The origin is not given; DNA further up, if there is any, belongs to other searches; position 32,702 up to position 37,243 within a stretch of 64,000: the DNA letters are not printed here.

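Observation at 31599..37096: Translationally coupled DUF4143-type AAA ATPase + 1414-aa NACHT-like NTPase/nuclease: candidate undescribed defence module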

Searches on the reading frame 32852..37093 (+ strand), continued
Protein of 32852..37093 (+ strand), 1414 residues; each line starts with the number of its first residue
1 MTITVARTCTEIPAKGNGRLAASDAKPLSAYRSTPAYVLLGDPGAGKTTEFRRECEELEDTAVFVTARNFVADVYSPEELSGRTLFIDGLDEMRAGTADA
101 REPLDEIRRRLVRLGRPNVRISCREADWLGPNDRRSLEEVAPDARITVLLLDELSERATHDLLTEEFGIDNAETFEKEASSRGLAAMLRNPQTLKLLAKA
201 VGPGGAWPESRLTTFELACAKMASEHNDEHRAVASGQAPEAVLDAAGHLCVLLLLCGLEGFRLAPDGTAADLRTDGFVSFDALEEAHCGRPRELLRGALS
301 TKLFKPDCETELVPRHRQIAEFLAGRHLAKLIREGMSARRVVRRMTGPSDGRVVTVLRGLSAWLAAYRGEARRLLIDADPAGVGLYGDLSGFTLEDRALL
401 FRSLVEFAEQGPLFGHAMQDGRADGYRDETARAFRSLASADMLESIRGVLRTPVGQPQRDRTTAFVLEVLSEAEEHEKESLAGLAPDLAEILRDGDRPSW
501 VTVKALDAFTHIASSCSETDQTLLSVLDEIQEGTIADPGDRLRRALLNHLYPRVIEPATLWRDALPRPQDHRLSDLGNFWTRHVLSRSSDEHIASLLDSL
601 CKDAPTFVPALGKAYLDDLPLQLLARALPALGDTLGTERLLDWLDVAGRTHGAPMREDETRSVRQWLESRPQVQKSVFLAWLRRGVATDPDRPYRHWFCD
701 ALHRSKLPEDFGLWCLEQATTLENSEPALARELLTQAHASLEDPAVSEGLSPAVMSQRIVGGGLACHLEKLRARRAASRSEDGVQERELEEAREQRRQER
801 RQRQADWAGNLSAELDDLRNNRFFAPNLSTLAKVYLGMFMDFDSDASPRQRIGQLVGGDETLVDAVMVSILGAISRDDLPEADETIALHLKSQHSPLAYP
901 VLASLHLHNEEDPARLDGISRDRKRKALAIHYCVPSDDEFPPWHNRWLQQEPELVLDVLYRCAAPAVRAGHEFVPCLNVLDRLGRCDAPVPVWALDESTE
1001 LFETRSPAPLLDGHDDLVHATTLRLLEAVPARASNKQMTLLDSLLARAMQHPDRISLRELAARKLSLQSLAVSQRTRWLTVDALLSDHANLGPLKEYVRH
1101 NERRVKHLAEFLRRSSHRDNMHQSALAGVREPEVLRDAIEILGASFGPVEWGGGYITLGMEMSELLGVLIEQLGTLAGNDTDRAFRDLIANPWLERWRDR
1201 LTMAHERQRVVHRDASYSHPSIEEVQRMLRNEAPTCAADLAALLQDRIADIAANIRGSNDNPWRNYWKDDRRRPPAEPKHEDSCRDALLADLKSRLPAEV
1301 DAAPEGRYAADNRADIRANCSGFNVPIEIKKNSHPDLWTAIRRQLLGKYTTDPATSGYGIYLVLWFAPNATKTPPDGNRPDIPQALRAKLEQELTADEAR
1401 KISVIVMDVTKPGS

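Call 52: predict_structure(alignment_id=A3)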
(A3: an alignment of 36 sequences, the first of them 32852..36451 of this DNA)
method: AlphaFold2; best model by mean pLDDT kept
length: 1200 residues; sequences in the alignment: 36
mean_pLDDT: 80.5   pTM: 0.54
mean pLDDT of the five models: 80.5, 80.1, 78.5, 77.8, 77.0
residues with pLDDT >= 90: 347; 70-90: 643; 50-70: 122; < 50: 88
segments of 3 or more residues with pLDDT < 50: 16-22, 266-274, 415-428, 653-655, 691-697, 778-789, 985-998, 1000-1011, 1151-1155
pLDDT, mean of each block of 10 residues (from residue 1): 71 53 74 90 81 90 87 77 89 62 83 89 77 78 86 86 83 84 75 83 75 87 74 66 91 82 58 59 62 83 79 83 93 90 76 75 88 89 77 87 80 45 40 81 91 76 87 87 93 85 92 87 93 83 91 91 75 71 86 93 87 81 91 89 85 62 90 91 76 48 83 93 89 89 86 86 83 62 42 71 85 90 91 84 78 87 93 92 91 90 92 89 94 74 87 93 90 82 46 38 33 76 93 82 87 88 91 92 86 89 88 72 75 92 82 55 86 77 89 81
secondary structure, 60 per line:
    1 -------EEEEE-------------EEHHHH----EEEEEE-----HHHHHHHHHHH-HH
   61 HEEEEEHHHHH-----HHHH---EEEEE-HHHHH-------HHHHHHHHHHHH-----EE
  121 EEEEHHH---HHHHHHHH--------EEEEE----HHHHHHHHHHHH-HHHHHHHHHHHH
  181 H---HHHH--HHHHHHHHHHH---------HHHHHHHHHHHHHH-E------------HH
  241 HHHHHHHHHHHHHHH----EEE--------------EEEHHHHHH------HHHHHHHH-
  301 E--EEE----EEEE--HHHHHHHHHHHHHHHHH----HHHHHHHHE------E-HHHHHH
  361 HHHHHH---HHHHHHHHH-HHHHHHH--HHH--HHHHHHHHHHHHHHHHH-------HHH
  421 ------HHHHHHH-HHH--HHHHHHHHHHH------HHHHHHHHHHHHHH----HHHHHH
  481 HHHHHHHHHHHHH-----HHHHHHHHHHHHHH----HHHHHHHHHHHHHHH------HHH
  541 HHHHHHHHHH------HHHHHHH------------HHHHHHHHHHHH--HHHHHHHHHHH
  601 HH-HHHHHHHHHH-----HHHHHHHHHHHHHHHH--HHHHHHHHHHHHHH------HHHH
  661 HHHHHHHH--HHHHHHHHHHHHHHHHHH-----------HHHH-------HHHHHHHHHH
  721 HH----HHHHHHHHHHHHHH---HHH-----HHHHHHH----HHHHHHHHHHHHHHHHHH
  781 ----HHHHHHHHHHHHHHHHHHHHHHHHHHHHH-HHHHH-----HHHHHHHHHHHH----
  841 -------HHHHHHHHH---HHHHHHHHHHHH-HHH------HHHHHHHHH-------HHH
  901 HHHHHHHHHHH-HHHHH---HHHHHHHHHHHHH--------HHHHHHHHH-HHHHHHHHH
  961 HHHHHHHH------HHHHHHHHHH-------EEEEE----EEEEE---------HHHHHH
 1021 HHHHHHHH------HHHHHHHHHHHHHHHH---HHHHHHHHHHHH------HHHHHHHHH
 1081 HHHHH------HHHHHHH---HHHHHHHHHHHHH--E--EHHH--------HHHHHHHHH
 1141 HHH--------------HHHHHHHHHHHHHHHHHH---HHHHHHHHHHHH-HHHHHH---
elements in order (helices of 4 or more, strands of 3 or more residues): E8-12 H28-31 E36-41 H47-57 E62-66 H67-71 H77-80 E84-88 H90-94 H102-113 E119-124 H131-138 E147-151 H156-167 H169-181 H185-188 H191-201 H211-224 H239-255 E260-262 E277-279 H280-285 H292-299 E304-306 E311-314 H317-333 H338-345 H355-366 H370-378 H380-386 H394-410 H427-433 H440-450 H457-470 H475-493 H499-512 H517-531 H538-550 H557-563 H576-587 H590-602 H604-613 H619-634 H637-650 H657-668 H671-688 H700-703 H711-722 H727-740 H752-758 H763-780 H785-813 H815-819 H825-836 H848-856 H860-871 H882-890 H898-911 H913-917 H921-933 H942-950 H952-968 H975-984 E992-996 E1001-1005 H1015-1028 H1035-1050 H1054-1065 H1072-1085 H1092-1098 H1102-1114 H1132-1143 H1158-1175 H1179-1190 H1192-1197

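Call 55: fold_search(model_id=the predicted structure, library=pdb)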
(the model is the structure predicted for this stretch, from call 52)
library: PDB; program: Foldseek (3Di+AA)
matches with E <= 10: 1190; with E <= 0.001: 28
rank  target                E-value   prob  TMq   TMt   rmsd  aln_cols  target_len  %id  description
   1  8dgf_A                4.6e-07  1.00  0.22  0.19  23.2      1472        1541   11  Avs4 bound to phage PhiV-1 portal (released 2022-08-03)
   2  8fw2_A                7.1e-06  1.00  0.15  0.19  23.4       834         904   12  Cryo-EM structure of full-length human NLRC4 inflammasome with C11 symmetry (released 2024-01-03)
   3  7z8t_D                8.4e-06  1.00  0.14  0.15  33.5      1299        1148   12  CAND1-SCF-SKP2 CAND1 engaged SCF rocked (released 2023-04-19)
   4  8ri2                  5.5e-05  1.00  0.23  0.49   9.8       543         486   12  Crystal structure of NLRP3 in complex with inhibitor NP3-562 (released 2024-01-17)
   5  7z8v_D                6.5e-05  1.00  0.14  0.14  34.2      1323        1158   12  CAND1-SCF-SKP2 (SKP1deldel) CAND1 engaged SCF rocked (released 2023-04-19)
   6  8or0_C                8.4e-05  1.00  0.16  0.17  32.8      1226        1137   12  CAND1-CUL1-RBX1-SKP1-SKP2-CKS1-CDK2 (released 2023-06-28)
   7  3wyf_C                1.1e-04  1.00  0.15  0.16  29.7      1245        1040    8  Crystal structure of Xpo1p-Yrb2p-Gsp1p-GTP complex (released 2014-11-12)
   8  7zbz_D                1.2e-04  0.99  0.14  0.14  31.6      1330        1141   12  CAND1 delhairpin-SCF-SKP2 CAND1 partly engaged SCF partly rocked (released 2023-04-19)
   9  5o9z_v                1.3e-04  1.00  0.15  0.20  25.2      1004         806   12  Cryo-EM structure of a pre-catalytic human spliceosome primed for activation (B complex) (released 2017-08-16)
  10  9g33_UT               1.4e-04  0.99  0.14  0.09  36.4      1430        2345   10  Stalled 90S - Utp23-Krr1-deltaC3 (released 2025-06-18)
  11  6xu2_A                2.2e-04  0.99  0.12  0.13  37.7      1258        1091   11  Human karyopherin RanBP5 (isoform-3) (released 2020-04-22)
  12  5f0o_A                2.8e-04  0.99  0.13  0.15  33.6      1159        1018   11  Cohesin subunit Pds5 in complex with Scc1 (released 2016-04-13)
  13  7mqa_LM               3.2e-04  0.94  0.11  0.08  46.7      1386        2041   11  Cryo-EM structure of the human SSU processome, state post-A1 (released 2021-09-22)
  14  9n75_LM               3.9e-04  0.89  0.10  0.08  59.2      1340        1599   11  SSU processome maturation and disassembly, State I (released 2025-11-05)
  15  8qo9_B1               4.1e-04  1.00  0.15  0.18  25.2       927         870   10  Cryo-EM structure of a human spliceosomal B complex protomer (released 2024-01-24)
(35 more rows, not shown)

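Call 59: search_protein_families(library=pfam, alignment_id=A5, max_evalue=0.00001)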
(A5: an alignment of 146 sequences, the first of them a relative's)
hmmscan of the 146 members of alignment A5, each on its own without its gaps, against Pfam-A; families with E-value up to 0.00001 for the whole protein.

A. member 1, L001:5990-6706:+ (239 aa): 0 families

B. families by the number of members that match (of 146 scanned): 77 families (the first 25 are shown)
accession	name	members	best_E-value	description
PF00155.27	Aminotran_1_2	4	4.2e-65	Aminotransferase class I and II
PF07690.21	MFS_1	4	6.9e-37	Major Facilitator Superfamily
PF00903.31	Glyoxalase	4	3.6e-07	Glyoxalase/Bleomycin resistance protein/Dioxygenase superfamily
PF01555.25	N6_N4_Mtase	3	2.2e-35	DNA methylase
PF04909.20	Amidohydro_2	3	9e-29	Amidohydrolase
PF00107.32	ADH_zinc_N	3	1.8e-28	Zinc-binding dehydrogenase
PF08240.17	ADH_N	3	1.2e-15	Alcohol dehydrogenase GroES-like domain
PF01053.26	Cys_Met_Meta_PP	3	9.6e-08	Cys/Met metabolism PLP-dependent enzyme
PF02515.22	CoA_transf_3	2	8.5e-191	CoA-transferase family III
PF03136.20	Pup_ligase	2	6.3e-141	Pup-ligase protein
PF00145.23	DNA_methylase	2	2.1e-52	C-5 cytosine-specific DNA methylase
PF01636.29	APH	2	1.2e-25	Phosphotransferase enzyme family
PF09195.17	Endonuc-BglII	2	2.6e-23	Restriction endonuclease BglII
PF08843.17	AbiEii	2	1.3e-12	Nucleotidyl transferase AbiEii toxin, Type IV TA system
PF01564.23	Spermine_synth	2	1.2e-11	Spermine/spermidine synthase domain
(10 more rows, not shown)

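Call 60: search_protein_families(library=padloc, alignment_id=A5, max_evalue=1e-10)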
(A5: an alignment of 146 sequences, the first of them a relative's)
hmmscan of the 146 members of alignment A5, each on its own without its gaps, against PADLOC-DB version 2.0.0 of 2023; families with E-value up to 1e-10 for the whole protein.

A. member 1, L001:5990-6706:+ (239 aa): 0 families

B. families by the number of members that match (of 146 scanned): 106 families (the first 25 are shown)
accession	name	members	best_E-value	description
PDLC03371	MTase_II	3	5.1e-22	Type II methyltransferase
PDLC03216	MTase_II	3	5.6e-15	Type II methyltransferase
PDLC03738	oMTase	3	3.9e-13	orphan methyltransferase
PDLC00660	HmaB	2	8.3e-169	DNA-adenine methylase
PDLC00661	HmaB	2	7.8e-165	DNA-adenine methylase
PDLC03644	MTase_III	2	1.5e-162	Type III methyltransferase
PDLC03640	MTase_III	2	2.7e-153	Type III methyltransferase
PDLC00026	DruM2|DruM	2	1.7e-103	DNA cytosine methylase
PDLC03634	MTase_III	2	2.2e-102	Type III methyltransferase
PDLC03637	MTase_III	2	4.4e-95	Type III methyltransferase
PDLC03636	MTase_III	2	2e-84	Type III methyltransferase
PDLC03234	MTase_II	2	1.5e-82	Type II methyltransferase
PDLC03641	MTase_III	2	2.1e-78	Type III methyltransferase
PDLC03378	MTase_II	2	2.5e-68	Type II methyltransferase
PDLC03326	MTase_II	2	1.2e-61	Type II methyltransferase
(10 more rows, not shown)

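Call 87: search_protein_families(library=ncbifam, proteins=[L083:4551-4982:+, L083:9117-9458:+, L083:9439-10299:+, L085:9056-9739:+, L001:6748-8001:+, L062:7956-12275:+], max_evalue=0.001)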
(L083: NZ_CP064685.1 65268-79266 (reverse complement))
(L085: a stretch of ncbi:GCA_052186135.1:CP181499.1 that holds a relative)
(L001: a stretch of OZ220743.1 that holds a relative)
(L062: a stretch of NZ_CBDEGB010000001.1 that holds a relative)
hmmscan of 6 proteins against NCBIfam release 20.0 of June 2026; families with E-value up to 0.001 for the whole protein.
L083:4551-4982:+ (144 aa): 0 families

L083:9117-9458:+ (114 aa): 0 families

L083:9439-10299:+ (287 aa): 1 family
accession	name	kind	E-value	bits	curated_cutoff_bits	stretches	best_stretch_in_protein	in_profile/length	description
NF041819.1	Dsr2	equivalog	1.8e-06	26.3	1400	1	2-114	116-223/1215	anti-phage defense-associated sirtuin Dsr2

L085:9056-9739:+ (228 aa): 0 families

L001:6748-8001:+ (418 aa): 0 families

L062:7956-12275:+ (1440 aa): 2 families
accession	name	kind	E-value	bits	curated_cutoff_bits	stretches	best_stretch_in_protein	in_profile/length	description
NF058535.1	antiphage_EruA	equivalog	3.6e-227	757.6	1000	1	41-1429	18-1318/1318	NACHT domain-containing antiphage protein EruA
NF058534.1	antiphage_HyoA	equivalog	6.3e-39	133.4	1200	2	147-1109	190-1096/1430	NACHT domain-containing antiphage protein HyoA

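Call 93: find_related_loci(query=A1, collection=viral_contigs, flank=3000)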
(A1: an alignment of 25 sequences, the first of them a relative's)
Query A1 (1414 aa) in viral_contigs; peptide patterns used: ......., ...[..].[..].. (x = any residue, [..] = any of these).
124 stretches matched a pattern; 2 encode a relative of the query (tblastn E <= 1e-3); 2 distinct loci.
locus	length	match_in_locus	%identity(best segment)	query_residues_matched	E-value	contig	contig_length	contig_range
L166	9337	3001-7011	30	5-1410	4e-153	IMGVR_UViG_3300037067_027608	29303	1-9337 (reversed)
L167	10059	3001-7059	28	3-1411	3e-117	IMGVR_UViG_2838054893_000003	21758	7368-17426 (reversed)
